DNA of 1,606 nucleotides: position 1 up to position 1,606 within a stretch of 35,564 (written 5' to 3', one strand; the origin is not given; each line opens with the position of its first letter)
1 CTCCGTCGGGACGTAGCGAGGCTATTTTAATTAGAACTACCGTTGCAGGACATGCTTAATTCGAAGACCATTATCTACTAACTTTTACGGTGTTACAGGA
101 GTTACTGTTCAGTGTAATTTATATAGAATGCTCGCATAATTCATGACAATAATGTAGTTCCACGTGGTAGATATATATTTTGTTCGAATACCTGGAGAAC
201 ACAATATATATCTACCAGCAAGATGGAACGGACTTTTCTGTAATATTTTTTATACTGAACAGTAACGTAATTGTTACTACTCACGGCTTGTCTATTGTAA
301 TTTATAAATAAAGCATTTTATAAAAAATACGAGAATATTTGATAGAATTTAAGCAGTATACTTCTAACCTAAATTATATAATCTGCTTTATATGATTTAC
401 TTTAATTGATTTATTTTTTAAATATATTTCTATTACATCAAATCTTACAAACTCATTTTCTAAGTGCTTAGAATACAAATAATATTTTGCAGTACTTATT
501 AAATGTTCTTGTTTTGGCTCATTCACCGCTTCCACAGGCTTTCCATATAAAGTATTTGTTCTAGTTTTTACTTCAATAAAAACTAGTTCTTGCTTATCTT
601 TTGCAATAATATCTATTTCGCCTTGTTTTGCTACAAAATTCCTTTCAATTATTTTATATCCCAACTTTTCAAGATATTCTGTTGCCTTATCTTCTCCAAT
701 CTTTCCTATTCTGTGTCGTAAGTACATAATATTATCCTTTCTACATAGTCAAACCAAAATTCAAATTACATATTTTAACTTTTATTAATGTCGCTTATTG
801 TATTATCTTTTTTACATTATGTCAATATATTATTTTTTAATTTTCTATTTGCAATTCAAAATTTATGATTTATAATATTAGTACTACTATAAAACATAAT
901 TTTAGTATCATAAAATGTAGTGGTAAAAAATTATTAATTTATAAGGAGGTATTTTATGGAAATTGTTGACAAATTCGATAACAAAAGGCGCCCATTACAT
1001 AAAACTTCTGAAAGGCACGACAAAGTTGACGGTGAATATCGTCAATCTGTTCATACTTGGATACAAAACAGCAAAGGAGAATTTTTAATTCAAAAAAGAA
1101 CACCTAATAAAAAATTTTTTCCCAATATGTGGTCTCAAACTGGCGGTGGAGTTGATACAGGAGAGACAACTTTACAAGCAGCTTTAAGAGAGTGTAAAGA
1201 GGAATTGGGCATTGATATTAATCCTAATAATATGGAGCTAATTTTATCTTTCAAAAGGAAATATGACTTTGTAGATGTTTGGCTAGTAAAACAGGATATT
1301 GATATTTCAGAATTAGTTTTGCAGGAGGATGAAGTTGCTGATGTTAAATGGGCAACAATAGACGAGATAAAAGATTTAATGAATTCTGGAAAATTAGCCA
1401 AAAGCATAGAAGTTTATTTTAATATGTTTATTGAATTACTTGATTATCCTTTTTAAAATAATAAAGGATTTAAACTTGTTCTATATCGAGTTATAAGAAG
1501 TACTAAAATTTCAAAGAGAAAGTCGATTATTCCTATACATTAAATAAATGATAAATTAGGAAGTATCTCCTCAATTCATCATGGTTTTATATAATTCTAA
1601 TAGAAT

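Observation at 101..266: Family X: a conserved ~85-nt hairpin element, four full copies plus a remnant in 35 kb, with compensatory substitutions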

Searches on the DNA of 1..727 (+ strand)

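Call 22: search_dna_similar(query=window:96-270:+, collection=plasmids, mode=distant, max_evalue=0.001)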
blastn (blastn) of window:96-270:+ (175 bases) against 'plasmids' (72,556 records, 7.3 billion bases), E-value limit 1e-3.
No match.

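Call 23: search_dna_similar(query=window:96-270:+, collection=phages, mode=distant, max_evalue=0.001)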
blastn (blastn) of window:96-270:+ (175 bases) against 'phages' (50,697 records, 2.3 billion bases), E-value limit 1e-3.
No match.

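Call 39: search_rna_families(source=window, start=1, end=400, threshold=evalue, max_evalue=10, show_alignments=2)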
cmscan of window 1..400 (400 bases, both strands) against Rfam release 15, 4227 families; matches with E-value up to 10: 9.
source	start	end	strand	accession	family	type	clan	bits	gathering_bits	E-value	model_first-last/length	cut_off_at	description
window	162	219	-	RF03747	mir-4536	Gene; miRNA;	-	22.1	76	0.13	1-88/88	no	mir-4536 microRNA precursor family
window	165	217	+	RF04225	MIR7502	Gene; miRNA;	-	21.2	71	5.2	1-143/143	no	MIR7502 microRNA precursor family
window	162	219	+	RF03747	mir-4536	Gene; miRNA;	-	20.4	76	0.35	1-88/88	no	mir-4536 microRNA precursor family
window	159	222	-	RF04097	MIR2630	Gene; miRNA;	-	20.3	144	0.079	1-229/229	no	MIR2630 microRNA precursor family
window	153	233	-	RF03224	MIR9560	Gene; miRNA;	-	18.2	74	0.64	1-96/96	no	MIR9560 microRNA precursor family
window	157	229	-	RF01028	mir-633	Gene; miRNA;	-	17.2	90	1.1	1-85/85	no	mir-633 microRNA precursor family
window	156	224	-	RF04154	mir-1277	Gene; miRNA;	-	17.1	81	2.2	1-78/78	no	mir-1277 microRNA precursor family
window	166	216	+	RF00961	mir-581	Gene; miRNA;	-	14.3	100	7.8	1-89/89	no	mir-581 microRNA precursor family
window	165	219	+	RF04127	MIR8007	Gene; miRNA;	-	13.3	195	4.7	1-226/226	no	MIR8007 microRNA precursor family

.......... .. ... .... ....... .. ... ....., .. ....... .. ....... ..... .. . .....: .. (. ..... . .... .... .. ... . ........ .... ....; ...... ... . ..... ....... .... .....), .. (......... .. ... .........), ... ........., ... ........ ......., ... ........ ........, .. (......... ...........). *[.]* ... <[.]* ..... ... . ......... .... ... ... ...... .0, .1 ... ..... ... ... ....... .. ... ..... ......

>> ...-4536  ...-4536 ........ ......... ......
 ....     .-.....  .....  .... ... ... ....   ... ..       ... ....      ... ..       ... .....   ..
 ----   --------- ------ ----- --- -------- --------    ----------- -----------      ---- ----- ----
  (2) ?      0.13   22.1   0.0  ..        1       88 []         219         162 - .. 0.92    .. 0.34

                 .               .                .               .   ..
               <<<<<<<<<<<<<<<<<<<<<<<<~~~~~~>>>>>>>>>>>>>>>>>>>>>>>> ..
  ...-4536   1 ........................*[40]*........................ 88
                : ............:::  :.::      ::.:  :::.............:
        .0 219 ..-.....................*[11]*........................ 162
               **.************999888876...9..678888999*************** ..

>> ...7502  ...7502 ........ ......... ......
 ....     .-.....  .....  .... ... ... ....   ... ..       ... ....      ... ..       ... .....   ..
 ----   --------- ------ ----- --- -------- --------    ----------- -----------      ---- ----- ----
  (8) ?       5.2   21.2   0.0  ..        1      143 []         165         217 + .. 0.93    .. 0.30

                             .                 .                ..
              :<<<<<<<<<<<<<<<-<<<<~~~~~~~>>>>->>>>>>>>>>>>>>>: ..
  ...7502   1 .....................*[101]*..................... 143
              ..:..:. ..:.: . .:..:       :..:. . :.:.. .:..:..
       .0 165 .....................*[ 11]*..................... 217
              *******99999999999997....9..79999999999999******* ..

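Call 80: search_with_rna_model(model_id=R1, sources=[L035, L036, L037, L038, L039, L040], max_evalue=0.000001)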
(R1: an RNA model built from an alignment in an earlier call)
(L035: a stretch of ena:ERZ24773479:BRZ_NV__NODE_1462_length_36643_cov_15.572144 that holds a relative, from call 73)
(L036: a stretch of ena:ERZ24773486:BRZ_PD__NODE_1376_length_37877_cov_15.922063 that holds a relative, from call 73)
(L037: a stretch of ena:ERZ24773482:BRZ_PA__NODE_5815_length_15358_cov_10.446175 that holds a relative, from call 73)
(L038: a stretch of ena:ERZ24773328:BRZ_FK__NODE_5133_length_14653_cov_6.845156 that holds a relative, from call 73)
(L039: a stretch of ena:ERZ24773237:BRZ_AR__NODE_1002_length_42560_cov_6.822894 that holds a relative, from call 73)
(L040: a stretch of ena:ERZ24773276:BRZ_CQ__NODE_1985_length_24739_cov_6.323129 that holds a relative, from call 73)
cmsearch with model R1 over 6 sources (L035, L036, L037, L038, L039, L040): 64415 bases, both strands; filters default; matches with E-value up to 0.000001: 12.
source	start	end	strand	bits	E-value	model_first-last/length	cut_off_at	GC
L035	10491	10575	-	112.5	6.8e-24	1-85/85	no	0.36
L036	10491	10575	-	112.5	6.8e-24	1-85/85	no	0.36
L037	10491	10575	-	112.5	6.8e-24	1-85/85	no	0.36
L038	10491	10575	-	112.5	6.8e-24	1-85/85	no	0.36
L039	10491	10575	-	112.5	6.8e-24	1-85/85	no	0.36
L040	10491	10572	-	103.7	8e-22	4-85/85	5'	0.37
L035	5821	5905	-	81.4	1.4e-16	1-85/85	no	0.34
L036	5821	5905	-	81.4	1.4e-16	1-85/85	no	0.34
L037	5822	5906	-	81.4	1.4e-16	1-85/85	no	0.34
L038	5823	5907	-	81.4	1.4e-16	1-85/85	no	0.34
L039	5822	5906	-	81.4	1.4e-16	1-85/85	no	0.34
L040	5821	5905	-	81.4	1.4e-16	1-85/85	no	0.34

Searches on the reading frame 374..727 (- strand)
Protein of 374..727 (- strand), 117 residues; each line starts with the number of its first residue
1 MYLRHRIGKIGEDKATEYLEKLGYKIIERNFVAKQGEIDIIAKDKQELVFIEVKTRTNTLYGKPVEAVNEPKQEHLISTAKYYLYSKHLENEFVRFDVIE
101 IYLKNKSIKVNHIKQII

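Call 11: search_protein_families(library=pfam, proteins=[window:374-727:-])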
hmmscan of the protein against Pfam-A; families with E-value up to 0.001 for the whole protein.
window:374-727:- (117 aa): 4 families
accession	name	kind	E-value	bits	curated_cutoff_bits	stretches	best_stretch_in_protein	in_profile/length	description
PF02021.23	UPF0102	-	1.2e-29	102.9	23.6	1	11-101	1-80/80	Uncharacterised protein family UPF0102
PF08378.17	NERD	-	2.8e-07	31.5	22.1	1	8-63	2-64/111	Nuclease-related domain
PF01939.22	NucS_C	-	1.7e-05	25.2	24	1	20-60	17-57/124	Endonuclease NucS C-terminal domain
PF04471.18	Mrr_cat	-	0.00085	19.9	21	0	15-70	13-71/115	Restriction endonuclease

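Call 73: find_encoding_contigs(protein=window:374-727:-, flank=10000, max_places=6)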
Protein window:374-727:- (117 aa): 23 contigs read that carry it; 6 places shown.
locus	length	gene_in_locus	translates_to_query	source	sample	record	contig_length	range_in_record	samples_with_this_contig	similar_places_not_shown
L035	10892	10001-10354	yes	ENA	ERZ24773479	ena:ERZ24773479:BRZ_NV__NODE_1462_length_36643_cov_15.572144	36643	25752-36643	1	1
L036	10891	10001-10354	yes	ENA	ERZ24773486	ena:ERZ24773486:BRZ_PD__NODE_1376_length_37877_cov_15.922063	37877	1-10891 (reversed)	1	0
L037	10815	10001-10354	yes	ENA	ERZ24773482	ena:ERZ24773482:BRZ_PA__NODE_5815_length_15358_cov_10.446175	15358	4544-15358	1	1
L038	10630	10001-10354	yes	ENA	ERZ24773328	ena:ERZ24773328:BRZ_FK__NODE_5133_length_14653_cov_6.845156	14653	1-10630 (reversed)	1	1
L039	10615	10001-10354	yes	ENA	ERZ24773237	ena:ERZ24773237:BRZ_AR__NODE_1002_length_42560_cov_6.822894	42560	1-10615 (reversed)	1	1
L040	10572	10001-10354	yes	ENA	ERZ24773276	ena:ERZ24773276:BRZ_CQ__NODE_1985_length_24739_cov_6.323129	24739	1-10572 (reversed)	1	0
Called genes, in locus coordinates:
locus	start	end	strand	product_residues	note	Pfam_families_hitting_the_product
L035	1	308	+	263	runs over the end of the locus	PF01026:TatD_DNase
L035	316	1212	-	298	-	PF01435:Peptidase_M48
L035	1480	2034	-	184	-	PF04011:LemA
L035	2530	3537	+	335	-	PF07501:G5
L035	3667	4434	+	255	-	PF03372:Exo_endo_phos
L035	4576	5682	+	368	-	PF01594:AI-2E_transport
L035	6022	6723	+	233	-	PF00072:Response_reg, PF00486:Trans_reg_C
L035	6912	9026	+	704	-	PF00512:HisKA, PF02518:HATPase_c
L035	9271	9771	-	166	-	PF00293:NUDIX, PF14815:NUDIX_4 (weak)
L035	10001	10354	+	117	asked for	PF08378:NERD, PF02021:UPF0102, PF01939:NucS_C (weak)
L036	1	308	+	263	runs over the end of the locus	PF01026:TatD_DNase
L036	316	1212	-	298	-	PF01435:Peptidase_M48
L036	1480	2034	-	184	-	PF04011:LemA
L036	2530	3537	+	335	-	PF07501:G5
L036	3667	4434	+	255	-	PF03372:Exo_endo_phos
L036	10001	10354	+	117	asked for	PF08378:NERD, PF02021:UPF0102, PF01939:NucS_C (weak)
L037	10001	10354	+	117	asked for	PF08378:NERD, PF02021:UPF0102, PF01939:NucS_C (weak)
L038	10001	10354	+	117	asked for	PF08378:NERD, PF02021:UPF0102, PF01939:NucS_C (weak)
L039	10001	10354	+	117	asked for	PF08378:NERD, PF02021:UPF0102, PF01939:NucS_C (weak)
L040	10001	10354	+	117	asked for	PF08378:NERD, PF02021:UPF0102, PF01939:NucS_C (weak)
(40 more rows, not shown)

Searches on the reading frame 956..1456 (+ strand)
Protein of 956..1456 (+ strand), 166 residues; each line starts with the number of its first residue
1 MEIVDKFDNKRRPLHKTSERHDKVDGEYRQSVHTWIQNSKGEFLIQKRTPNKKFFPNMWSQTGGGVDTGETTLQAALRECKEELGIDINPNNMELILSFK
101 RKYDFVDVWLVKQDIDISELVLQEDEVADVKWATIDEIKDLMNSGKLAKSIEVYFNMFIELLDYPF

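Call 11: search_protein_families(library=pfam, proteins=[window:956-1456:+])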
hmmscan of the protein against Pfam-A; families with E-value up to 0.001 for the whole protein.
window:956-1456:+ (166 aa): 2 families
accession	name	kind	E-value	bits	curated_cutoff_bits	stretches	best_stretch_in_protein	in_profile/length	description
PF00293.34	NUDIX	-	5.4e-20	72.2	21.1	1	28-142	2-122/134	NUDIX domain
PF14815.12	NUDIX_4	-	3.1e-07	30.6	35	1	35-141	4-101/113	NUDIX domain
